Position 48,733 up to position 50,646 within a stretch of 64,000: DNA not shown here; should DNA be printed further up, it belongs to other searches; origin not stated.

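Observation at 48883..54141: Three paralogous GT-C-like membrane proteins; two are paired with small paralogous membrane proteins in a convergent arrangement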

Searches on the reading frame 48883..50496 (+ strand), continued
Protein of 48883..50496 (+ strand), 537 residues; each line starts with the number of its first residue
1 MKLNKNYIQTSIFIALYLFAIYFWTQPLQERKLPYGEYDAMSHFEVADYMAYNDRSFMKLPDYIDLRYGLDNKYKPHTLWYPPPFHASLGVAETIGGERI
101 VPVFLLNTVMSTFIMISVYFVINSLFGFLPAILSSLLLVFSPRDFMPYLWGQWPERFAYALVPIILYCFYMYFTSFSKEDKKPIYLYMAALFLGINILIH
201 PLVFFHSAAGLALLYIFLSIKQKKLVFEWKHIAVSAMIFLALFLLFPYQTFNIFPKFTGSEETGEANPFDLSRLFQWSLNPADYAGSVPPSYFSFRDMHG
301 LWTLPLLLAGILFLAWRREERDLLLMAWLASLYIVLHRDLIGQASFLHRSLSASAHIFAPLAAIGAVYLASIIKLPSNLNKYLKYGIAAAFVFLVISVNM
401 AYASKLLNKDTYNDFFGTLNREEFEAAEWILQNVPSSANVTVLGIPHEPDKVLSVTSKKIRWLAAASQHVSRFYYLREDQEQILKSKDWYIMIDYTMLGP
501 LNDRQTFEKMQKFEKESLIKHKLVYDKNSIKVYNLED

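Call 18: find_related_loci(query=A1, collection=genome_contigs, flank=7000)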
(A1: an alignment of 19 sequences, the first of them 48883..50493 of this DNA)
Query A1 (537 aa) in genome_contigs; peptide patterns used: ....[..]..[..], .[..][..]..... (x = any residue, [..] = any of these).
71 stretches matched a pattern; 47 encode a relative of the query (tblastn E <= 1e-3); 46 distinct loci.
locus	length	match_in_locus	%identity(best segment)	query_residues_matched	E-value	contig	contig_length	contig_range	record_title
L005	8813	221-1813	77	1-533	0e+0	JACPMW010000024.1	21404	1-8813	MAG: Candidatus Woesearchaeota archaeon isolate NC_groundwater_559_Ag_S-0.1um_40_64 S35_SO-1_scaffold_14277, whole genom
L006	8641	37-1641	74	1-535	0e+0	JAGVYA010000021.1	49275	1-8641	Candidatus Woesearchaeota archaeon isolate RIFCSPLOWO2_01_FULL_35_20 rifcsplowo2_01_scaffold_1589, whole genome shotgun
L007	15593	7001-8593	74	1-534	0e+0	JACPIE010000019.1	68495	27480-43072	MAG: Candidatus Woesearchaeota archaeon isolate NC_groundwater_432_Ag_B-0.1um_40_22 GD18-4_B1_scaffold_657059, whole gen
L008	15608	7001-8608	75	1-536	0e+0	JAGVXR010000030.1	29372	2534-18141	Candidatus Woesearchaeota archaeon isolate RIFCSPHIGHO2_01_FULL_38_11 rifcsphigho2_01_scaffold_2962, whole genome shotgu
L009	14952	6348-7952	72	1-536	0e+0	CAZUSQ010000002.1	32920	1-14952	MAG TPA_asm: uncultured Methanosarcinales archaeon isolate SRP269290_co1_892 genome assembly, contig: NODE_1427_length_3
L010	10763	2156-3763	70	1-533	0e+0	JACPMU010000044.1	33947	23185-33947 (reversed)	MAG: Candidatus Woesearchaeota archaeon isolate NC_groundwater_557_Ag_S-0.1um_39_8 S35_SO-1_scaffold_89756, whole genome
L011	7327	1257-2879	70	1-535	0e+0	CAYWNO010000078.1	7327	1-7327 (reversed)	MAG TPA_asm: uncultured Methanosarcinales archaeon isolate SRP178908_co1_9 genome assembly, contig: NODE_8406_length_732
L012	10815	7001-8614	70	1-536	0e+0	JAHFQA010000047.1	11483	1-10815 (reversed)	MAG: Candidatus Woesearchaeota archaeon isolate nzgw54 NODE_2151_length_11484_cov_4.981959, whole genome shotgun sequenc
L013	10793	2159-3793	67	1-536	0e+0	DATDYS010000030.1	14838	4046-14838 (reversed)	MAG TPA_asm: Candidatus Nanoarchaeia archaeon isolate SMAG_U8171 k141_645406, whole genome shotgun sequence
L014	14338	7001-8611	70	1-536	0e+0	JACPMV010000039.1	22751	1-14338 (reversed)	MAG: Candidatus Woesearchaeota archaeon isolate NC_groundwater_558_Ag_S-0.1um_40_20 S35_SO-1_scaffold_285948, whole geno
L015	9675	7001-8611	73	1-536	0e+0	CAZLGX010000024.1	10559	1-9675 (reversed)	MAG TPA_asm: uncultured Methanosarcinales archaeon isolate SRP269290_co3_950 genome assembly, contig: NODE_7947_length_1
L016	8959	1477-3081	71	1-536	0e+0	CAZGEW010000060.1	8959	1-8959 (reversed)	MAG TPA_asm: uncultured Methanosarcinales archaeon isolate binchicken_co144_1089 genome assembly, contig: NODE_16190_len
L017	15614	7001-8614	68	1-536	0e+0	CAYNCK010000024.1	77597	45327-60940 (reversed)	MAG TPA_asm: uncultured Methanosarcinales archaeon isolate binchicken_co203_103 genome assembly, contig: k141_4305634, w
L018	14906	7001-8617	66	1-533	0e+0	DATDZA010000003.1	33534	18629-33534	MAG TPA_asm: Candidatus Nanoarchaeia archaeon isolate SMAG_U8179 k141_1603991, whole genome shotgun sequence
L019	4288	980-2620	70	1-536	0e+0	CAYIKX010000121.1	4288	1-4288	MAG TPA_asm: uncultured Methanosarcinales archaeon isolate ERP119705_co20_50 genome assembly, contig: NODE_32718_length_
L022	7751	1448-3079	65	1-533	0e+0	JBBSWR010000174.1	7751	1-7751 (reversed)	MAG: Nanoarchaeota archaeon isolate H43-bin135_1 H43_bin135_1_000000000174, whole genome shotgun sequence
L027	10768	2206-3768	53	1-534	0e+0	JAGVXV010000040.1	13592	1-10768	Candidatus Woesearchaeota archaeon isolate RIFCSPLOWO2_12_FULL_38_19 rifcsplowo2_12_scaffold_14788, whole genome shotgun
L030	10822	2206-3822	63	1-536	0e+0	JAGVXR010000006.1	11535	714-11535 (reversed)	Candidatus Woesearchaeota archaeon isolate RIFCSPHIGHO2_01_FULL_38_11 rifcsphigho2_01_scaffold_14476, whole genome shotg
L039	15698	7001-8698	45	1-536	3e-161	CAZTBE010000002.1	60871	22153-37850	MAG TPA_asm: uncultured Methanosarcinales archaeon isolate binchicken_co48_555 genome assembly, contig: NODE_604_length_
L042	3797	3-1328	50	91-533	1e-143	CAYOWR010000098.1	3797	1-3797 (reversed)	MAG TPA_asm: uncultured Methanosarcinales archaeon isolate binchicken_co251_888 genome assembly, contig: NODE_35211_leng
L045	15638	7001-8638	48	1-537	2e-165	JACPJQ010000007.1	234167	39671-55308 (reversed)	MAG: Candidatus Woesearchaeota archaeon isolate NC_groundwater_472_Ag_B-0.1um_38_40 S34_3B_scaffold_585965, whole genome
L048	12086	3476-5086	50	1-537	6e-179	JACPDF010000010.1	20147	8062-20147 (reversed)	MAG: Candidatus Woesearchaeota archaeon isolate NC_groundwater_302_Ag_B-0.1um_38_13 S7_GD2017_3_B1_scaffold_1041, whole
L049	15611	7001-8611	47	1-536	2e-160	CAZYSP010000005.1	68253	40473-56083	MAG TPA_asm: uncultured Methanosarcinales archaeon isolate binchicken_co48_510 genome assembly, contig: NODE_462_length_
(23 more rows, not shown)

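Call 32: predict_structure(alignment_id=A1)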
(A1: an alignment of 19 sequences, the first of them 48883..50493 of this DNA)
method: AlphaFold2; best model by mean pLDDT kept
length: 537 residues; sequences in the alignment: 19
mean_pLDDT: 68.2   pTM: 0.67
mean pLDDT of the five models: 68.2, 67.8, 59.2, 54.1, 52.9
residues with pLDDT >= 90: 96; 70-90: 209; 50-70: 74; < 50: 158
segments of 3 or more residues with pLDDT < 50: 27-100, 143-152, 248-250, 252-293, 337-352, 407-413, 450-455
pLDDT, mean of each block of 10 residues (from residue 1): 79 89 58 36 35 34 31 34 38 47 61 86 92 87 46 65 94 86 92 82 80 92 82 90 66 41 34 39 40 54 82 85 89 57 34 70 86 77 87 83 55 57 81 76 69 51 61 73 85 86 84 90 92 87
secondary structure, 60 per line:
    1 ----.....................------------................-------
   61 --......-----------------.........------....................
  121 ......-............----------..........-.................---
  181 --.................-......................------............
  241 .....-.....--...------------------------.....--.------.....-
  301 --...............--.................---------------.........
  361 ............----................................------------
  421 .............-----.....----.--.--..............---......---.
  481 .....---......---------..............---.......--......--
elements in order: H5-25 H38-53 H63-68 H86-94 H101-126 H128-139 H150-159 H161-177 H183-199 H201-222 H229-245 H247-251 H281-284 H295-299 H303-317 H320-336 H352-372 H377-408 H421-433 E439-443 H454-467 E471-473 H480-485 E489-494 H504-517 E521-527 E530-535
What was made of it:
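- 48883..50496 (+): A: large chain of the first pair. A 537-aa GT-C-fold membrane protein with 11 TM and a C-terminal external alpha/beta domain (residues 421-537). DUF6541/PMT_2-type. Invariant E37, D39 and H43 lie in the first external loop (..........). WGQWPE motif at 150-155. AF2 model pLDDT 68 (call 32).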

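Call 42: search_protein_families(library=pfam, proteins=[L003:7875-8231:-, L042:1664-2032:-, L045:11215-11589:-, L016:3427-3798:-, L049:8942-9304:-, L030:4171-4527:-, L048:7813-8178:-, L027:4107-4460:-, L039:12627-13013:-, L022:3461-3820:-], max_evalue=0.5)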
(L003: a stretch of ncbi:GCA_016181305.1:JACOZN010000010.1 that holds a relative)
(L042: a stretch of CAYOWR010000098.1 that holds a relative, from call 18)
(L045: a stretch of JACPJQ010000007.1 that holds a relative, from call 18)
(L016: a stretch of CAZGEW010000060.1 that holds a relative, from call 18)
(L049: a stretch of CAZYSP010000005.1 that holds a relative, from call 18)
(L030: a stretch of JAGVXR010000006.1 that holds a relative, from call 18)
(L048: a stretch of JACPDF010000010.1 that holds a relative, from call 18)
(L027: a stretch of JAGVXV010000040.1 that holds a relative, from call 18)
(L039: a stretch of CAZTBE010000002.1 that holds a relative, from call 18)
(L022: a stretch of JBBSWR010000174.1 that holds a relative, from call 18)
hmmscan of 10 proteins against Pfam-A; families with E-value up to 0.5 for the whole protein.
L003:7875-8231:- (119 aa): 1 family
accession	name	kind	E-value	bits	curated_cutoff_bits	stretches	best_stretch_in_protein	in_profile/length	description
PF20176.3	DUF6541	-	0.0046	15.7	29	1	49-112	3-64/646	Family of unknown function (DUF6541)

L042:1664-2032:- (123 aa): 0 families

L045:11215-11589:- (125 aa): 2 families
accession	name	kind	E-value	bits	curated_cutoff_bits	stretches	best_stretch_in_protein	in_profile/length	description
PF10864.13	DUF2663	-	0.13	13.1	25.2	1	6-71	7-79/127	Protein of unknown function (DUF2663)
PF07760.16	DUF1616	-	0.15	11.7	31.6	1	24-115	4-107/307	Protein of unknown function (DUF1616)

L016:3427-3798:- (124 aa): 1 family
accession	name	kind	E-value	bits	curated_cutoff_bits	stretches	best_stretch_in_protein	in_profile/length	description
PF10710.14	DUF2512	-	0.3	11.2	26.5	1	23-91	32-102/136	Protein of unknown function (DUF2512)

L049:8942-9304:- (121 aa): 0 families

L030:4171-4527:- (119 aa): 1 family
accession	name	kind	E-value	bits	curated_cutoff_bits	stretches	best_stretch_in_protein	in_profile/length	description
PF07760.16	DUF1616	-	0.039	13.6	31.6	1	19-107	4-104/307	Protein of unknown function (DUF1616)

L048:7813-8178:- (122 aa): 3 families
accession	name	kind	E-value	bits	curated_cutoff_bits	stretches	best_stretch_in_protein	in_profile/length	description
PF11086.13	DUF2878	-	0.0077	16.9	27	1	13-112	46-144/154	Protein of unknown function (DUF2878)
PF07760.16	DUF1616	-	0.062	12.9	31.6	1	23-115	5-109/307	Protein of unknown function (DUF1616)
PF11457.13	DUF3021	-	0.12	13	24.7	1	19-116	10-110/130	Protein of unknown function (DUF3021)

L027:4107-4460:- (118 aa): 1 family
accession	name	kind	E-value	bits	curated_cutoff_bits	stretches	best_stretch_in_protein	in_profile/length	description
PF07760.16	DUF1616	-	0.0039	16.8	31.6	1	19-112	4-109/307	Protein of unknown function (DUF1616)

L039:12627-13013:- (129 aa): 2 families
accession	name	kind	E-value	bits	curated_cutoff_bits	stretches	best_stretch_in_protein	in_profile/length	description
PF01757.29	Acyl_transf_3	-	0.0059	16.1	31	1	20-127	153-265/326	Acyltransferase domain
PF07760.16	DUF1616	-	0.024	14.3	31.6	1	26-116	4-106/307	Protein of unknown function (DUF1616)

L022:3461-3820:- (120 aa): 1 family
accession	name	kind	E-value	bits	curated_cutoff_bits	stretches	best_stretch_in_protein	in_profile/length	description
PF01757.29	Acyl_transf_3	-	0.042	13.4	31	1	10-114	150-255/326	Acyltransferase domain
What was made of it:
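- On Pfam DUF6541 (PF20176): Positions 3-64 are matched, at E 0.0046, by residues 49-112 of a b ortholog (call 42).
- Closest known: Pfam DUF6541. Different: The first ~100 positions are not in A. They are matched, below threshold, by the separately encoded small protein b (call 42).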

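Call 48: fold_search(model_id=the predicted structure, library=pdb)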
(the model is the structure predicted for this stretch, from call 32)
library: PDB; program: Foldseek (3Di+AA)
matches with E <= 10: 205; with E <= 0.001: 16
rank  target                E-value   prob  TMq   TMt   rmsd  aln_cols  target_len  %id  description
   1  8age_A                2.4e-06  1.00  0.45  0.39  14.5       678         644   12  Structure of yeast oligosaccharylransferase complex with acceptor peptide bound (released 2022-12-07)
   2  7oci_F                2.8e-06  1.00  0.50  0.44  13.1       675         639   12  Cryo-EM structure of yeast Ost6p containing oligosaccharyltransferase complex (released 2022-02-16)
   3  6ezn_F                3.4e-06  1.00  0.48  0.41  13.6       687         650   12  Cryo-EM structure of the yeast oligosaccharyltransferase (OST) complex (released 2018-01-17)
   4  6s7t_A                4.4e-06  1.00  0.42  0.34  11.6       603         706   12  Cryo-EM structure of human oligosaccharyltransferase complex OST-B (released 2019-12-18)
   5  9n9j_I                7.4e-06  1.00  0.46  0.37  14.8       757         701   10  Structure of a GRP94 folding intermediate engaged with a CCDC134- and FKBP11-bound secretory translocon (released 2025-11-19)
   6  8agb_A                8.4e-06  1.00  0.50  0.43  13.1       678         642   12  Structure of yeast oligosaccharylransferase complex with lipid-linked oligosaccharide bound (released 2022-12-07)
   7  6s7o_A                9.8e-06  1.00  0.52  0.44  12.9       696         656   11  Cryo-EM structure of human oligosaccharyltransferase complex OST-A (released 2019-12-18)
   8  8b6l_I                1.1e-05  1.00  0.46  0.38  12.3       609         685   12  Subtomogram average of the human Sec61-TRAP-OSTA-translocon (released 2022-12-07)
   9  8pn9_A                1.4e-05  1.00  0.42  0.36  14.7       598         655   13  Structure of human oligosaccharyltransferase OST-A complex bound to NGI-1 (released 2024-05-08)
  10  9s6t_A                1.5e-05  1.00  0.41  0.45  10.9       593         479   13  Ternary cryo-EM structure of chicken ALG12 with Dol25-PP-GlcNAc2Man7, Dol25-P-Man, and Fab (released 2026-03-18)
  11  3wak                  1.5e-05  1.00  0.36  0.24  12.2       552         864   12  Crystal structure of the Archaeoglobus fulgidus oligosaccharyltransferase (O29867_ARCFU) in the apo form (released 2013-10-30)
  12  5f15                  1.5e-05  1.00  0.40  0.39  13.9       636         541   12  Crystal Structure of ArnT from Cupriavidus metallidurans bound to Undecaprenyl phosphate (released 2016-02-17)
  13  5ezm                  1.7e-05  1.00  0.44  0.44  13.2       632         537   12  Crystal Structure of ArnT from Cupriavidus metallidurans in the apo state (released 2016-02-17)
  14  6ftg_5                2.6e-05  1.00  0.47  0.41  13.7       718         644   11  Subtomogram average of OST-containing ribosome-translocon complexes from canine rough microsomal membranes (released 2018-03-21)
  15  8agc_A                4.8e-05  1.00  0.52  0.42  13.2       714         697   12  Structure of yeast oligosaccharylransferase complex with lipid-linked oligosaccharide and non-acceptor peptide bound (released 2022-12-07)
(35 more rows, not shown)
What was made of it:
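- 48883..50496 (+): Foldseek top hits STT3 2.4e-6, ArnT 1.5e-5, ALG12, AglB, AftA (call 48).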

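Call 58: find_encoding_contigs(protein=P0001, flank=10000, max_places=2)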
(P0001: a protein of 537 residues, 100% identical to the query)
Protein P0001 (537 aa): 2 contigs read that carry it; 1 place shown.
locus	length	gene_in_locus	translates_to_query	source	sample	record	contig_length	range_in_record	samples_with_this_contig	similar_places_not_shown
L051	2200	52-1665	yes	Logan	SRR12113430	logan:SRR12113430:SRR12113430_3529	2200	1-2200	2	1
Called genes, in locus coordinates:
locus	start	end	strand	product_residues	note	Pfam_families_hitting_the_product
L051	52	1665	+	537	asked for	PF20176:DUF6541, PF13231:PMT_2 (weak)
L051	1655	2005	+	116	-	-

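Call 85: search_solved_structures(query=A1, max_evalue=10)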
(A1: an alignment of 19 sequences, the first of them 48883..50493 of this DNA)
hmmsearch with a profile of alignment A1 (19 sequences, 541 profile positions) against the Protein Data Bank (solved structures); distinct sequences matched with E-value up to 10: 3.
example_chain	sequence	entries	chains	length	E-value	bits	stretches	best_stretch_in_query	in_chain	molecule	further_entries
7nao_d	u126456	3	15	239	0.89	11.4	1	423-518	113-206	Proteasome activator complex subunit 2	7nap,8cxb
7dr6_A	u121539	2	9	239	0.9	11.3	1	423-518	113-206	Proteasome activator complex subunit 2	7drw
5msk_A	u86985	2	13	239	0.96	11.2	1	423-517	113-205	Proteasome activator complex subunit 2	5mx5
